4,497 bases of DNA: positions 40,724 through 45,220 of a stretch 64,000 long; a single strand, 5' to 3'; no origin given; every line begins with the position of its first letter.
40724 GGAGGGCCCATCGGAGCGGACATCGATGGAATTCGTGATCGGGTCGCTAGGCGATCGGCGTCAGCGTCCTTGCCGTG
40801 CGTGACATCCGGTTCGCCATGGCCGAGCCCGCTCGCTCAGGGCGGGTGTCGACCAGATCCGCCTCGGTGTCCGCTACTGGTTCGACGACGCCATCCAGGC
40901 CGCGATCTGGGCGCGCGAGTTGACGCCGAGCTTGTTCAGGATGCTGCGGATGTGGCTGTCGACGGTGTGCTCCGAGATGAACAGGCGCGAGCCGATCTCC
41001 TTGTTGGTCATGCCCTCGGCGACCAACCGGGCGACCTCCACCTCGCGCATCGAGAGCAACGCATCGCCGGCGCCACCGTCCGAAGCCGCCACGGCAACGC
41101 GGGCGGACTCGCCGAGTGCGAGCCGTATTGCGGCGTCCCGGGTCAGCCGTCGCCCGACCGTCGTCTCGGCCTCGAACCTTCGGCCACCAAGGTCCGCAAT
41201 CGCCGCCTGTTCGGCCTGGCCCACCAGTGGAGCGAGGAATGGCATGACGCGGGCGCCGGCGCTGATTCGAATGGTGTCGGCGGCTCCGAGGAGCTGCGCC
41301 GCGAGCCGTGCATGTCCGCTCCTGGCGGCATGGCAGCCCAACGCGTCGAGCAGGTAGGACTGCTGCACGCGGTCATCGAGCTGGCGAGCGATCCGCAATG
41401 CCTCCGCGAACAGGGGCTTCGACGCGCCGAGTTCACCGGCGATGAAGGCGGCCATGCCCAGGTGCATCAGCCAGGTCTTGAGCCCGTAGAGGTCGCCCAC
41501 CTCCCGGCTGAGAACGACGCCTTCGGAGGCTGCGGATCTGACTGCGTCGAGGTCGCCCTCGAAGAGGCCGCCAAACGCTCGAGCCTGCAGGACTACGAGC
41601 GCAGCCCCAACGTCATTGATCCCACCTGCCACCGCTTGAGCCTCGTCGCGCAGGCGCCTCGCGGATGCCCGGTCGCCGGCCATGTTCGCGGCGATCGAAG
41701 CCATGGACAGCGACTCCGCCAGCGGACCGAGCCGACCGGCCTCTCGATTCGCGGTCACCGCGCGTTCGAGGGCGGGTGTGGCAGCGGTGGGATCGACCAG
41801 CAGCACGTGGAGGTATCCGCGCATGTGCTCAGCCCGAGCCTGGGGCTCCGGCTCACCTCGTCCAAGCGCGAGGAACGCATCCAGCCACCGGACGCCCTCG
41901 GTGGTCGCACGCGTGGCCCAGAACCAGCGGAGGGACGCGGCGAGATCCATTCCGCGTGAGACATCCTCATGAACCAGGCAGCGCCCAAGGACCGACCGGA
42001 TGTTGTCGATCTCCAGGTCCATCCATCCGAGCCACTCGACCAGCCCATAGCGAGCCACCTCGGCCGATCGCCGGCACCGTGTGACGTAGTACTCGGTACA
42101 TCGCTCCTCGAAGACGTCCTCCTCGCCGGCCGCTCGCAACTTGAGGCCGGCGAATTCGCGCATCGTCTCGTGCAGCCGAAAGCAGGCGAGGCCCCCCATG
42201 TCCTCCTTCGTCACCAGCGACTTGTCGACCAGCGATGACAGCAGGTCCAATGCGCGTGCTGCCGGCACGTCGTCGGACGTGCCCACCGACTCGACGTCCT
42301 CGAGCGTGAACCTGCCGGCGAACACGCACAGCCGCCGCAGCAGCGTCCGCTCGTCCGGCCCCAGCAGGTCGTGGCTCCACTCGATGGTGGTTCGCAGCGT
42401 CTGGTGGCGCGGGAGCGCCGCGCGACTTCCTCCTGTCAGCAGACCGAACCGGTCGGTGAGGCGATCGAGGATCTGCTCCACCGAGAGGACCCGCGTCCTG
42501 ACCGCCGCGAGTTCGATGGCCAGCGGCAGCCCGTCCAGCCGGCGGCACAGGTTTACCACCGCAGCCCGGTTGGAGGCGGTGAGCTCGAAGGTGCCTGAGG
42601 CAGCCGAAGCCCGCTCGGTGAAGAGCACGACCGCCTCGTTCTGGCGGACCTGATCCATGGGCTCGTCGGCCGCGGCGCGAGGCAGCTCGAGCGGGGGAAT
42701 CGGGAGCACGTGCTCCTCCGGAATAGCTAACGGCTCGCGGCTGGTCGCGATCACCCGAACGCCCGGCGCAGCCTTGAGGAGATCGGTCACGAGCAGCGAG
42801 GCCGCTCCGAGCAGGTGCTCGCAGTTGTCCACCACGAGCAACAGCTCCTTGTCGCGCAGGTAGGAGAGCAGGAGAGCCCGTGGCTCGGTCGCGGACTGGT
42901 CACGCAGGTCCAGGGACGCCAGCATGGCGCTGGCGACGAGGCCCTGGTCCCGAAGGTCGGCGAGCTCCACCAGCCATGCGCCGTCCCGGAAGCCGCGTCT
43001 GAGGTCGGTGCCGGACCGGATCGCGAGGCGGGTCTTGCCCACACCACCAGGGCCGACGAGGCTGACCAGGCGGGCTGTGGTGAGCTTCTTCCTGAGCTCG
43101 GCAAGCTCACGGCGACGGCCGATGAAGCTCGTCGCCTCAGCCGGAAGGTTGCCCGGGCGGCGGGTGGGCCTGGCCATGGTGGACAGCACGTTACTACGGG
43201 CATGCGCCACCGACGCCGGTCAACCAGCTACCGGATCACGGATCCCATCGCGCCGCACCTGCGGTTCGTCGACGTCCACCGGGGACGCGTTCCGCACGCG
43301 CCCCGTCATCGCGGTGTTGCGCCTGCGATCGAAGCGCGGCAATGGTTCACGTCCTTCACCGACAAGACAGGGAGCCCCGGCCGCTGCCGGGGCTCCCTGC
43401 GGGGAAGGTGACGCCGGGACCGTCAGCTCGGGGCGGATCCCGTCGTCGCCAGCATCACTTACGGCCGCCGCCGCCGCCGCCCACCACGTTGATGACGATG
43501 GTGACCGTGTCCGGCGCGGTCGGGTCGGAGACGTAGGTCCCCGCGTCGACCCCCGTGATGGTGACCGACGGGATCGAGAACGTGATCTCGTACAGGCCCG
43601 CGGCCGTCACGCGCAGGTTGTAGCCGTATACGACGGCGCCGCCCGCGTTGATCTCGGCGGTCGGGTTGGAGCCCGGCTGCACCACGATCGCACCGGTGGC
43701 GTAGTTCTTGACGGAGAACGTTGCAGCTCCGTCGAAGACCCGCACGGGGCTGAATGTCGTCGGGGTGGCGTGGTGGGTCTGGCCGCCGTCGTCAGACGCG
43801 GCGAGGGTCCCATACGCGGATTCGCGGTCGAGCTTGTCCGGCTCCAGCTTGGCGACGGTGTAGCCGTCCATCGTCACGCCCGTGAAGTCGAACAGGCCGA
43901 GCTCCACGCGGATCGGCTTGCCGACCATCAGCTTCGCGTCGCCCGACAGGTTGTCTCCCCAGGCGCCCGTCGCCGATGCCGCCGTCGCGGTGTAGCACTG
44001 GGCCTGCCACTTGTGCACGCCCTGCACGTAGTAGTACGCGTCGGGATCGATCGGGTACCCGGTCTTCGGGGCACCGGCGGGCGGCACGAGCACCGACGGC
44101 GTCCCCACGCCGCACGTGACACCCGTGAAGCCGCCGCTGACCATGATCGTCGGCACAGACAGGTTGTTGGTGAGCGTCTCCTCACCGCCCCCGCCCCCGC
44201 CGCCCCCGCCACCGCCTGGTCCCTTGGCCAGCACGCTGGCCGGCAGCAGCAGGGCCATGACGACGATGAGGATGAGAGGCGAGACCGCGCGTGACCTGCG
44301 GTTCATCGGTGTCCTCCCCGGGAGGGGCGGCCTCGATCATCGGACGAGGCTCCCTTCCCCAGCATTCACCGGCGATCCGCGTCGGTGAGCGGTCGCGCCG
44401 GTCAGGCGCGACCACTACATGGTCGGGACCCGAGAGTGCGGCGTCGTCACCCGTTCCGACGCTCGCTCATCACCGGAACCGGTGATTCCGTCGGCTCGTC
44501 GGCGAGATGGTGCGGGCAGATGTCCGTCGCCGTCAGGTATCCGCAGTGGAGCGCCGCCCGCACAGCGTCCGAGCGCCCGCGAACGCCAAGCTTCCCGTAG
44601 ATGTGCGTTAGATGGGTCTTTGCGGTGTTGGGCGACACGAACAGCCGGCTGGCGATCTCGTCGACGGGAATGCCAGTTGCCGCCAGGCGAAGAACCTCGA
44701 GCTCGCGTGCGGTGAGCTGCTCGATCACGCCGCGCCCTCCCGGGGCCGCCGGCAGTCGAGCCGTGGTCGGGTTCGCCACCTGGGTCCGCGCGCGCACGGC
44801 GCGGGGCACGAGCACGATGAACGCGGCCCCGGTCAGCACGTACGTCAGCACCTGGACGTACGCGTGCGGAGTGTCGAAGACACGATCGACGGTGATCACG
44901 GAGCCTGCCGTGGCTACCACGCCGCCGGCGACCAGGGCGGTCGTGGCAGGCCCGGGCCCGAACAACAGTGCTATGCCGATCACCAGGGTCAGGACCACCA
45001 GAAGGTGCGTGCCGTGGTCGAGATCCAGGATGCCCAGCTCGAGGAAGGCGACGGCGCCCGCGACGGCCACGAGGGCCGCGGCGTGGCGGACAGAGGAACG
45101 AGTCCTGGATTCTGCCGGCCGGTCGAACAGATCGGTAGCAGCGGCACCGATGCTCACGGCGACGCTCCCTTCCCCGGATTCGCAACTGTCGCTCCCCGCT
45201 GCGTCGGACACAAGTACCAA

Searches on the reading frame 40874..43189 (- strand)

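Call 15: search_protein_families(library=pfam, proteins=[window:40874-43189:-], max_evalue=0.0001)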
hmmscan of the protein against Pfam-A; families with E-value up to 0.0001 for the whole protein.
window:40874-43189:- (771 aa): 4 families
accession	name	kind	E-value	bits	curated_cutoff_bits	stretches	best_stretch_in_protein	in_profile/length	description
PF00196.25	GerE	-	1.8e-19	69.5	23.5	1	711-765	2-56/57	Bacterial regulatory proteins, luxR family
PF20703.3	nSTAND1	-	1.8e-06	28.3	27.1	1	17-152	11-161/379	Novel STAND NTPase 1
PF00931.28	NB-ARC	-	1.4e-05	25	23.5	1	32-123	8-109/248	NB-ARC domain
PF13401.12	AAA_22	-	4e-05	24.4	27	0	38-129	4-98/130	AAA domain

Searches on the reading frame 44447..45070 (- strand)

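Call 15: search_protein_families(library=pfam, proteins=[window:44447-45070:-], max_evalue=0.0001)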
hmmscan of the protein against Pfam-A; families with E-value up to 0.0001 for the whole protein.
window:44447-45070:- (207 aa): 1 family
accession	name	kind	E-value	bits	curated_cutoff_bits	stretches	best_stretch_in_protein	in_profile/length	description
PF00196.25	GerE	-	2.5e-17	62.7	23.5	1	118-173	2-57/57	Bacterial regulatory proteins, luxR family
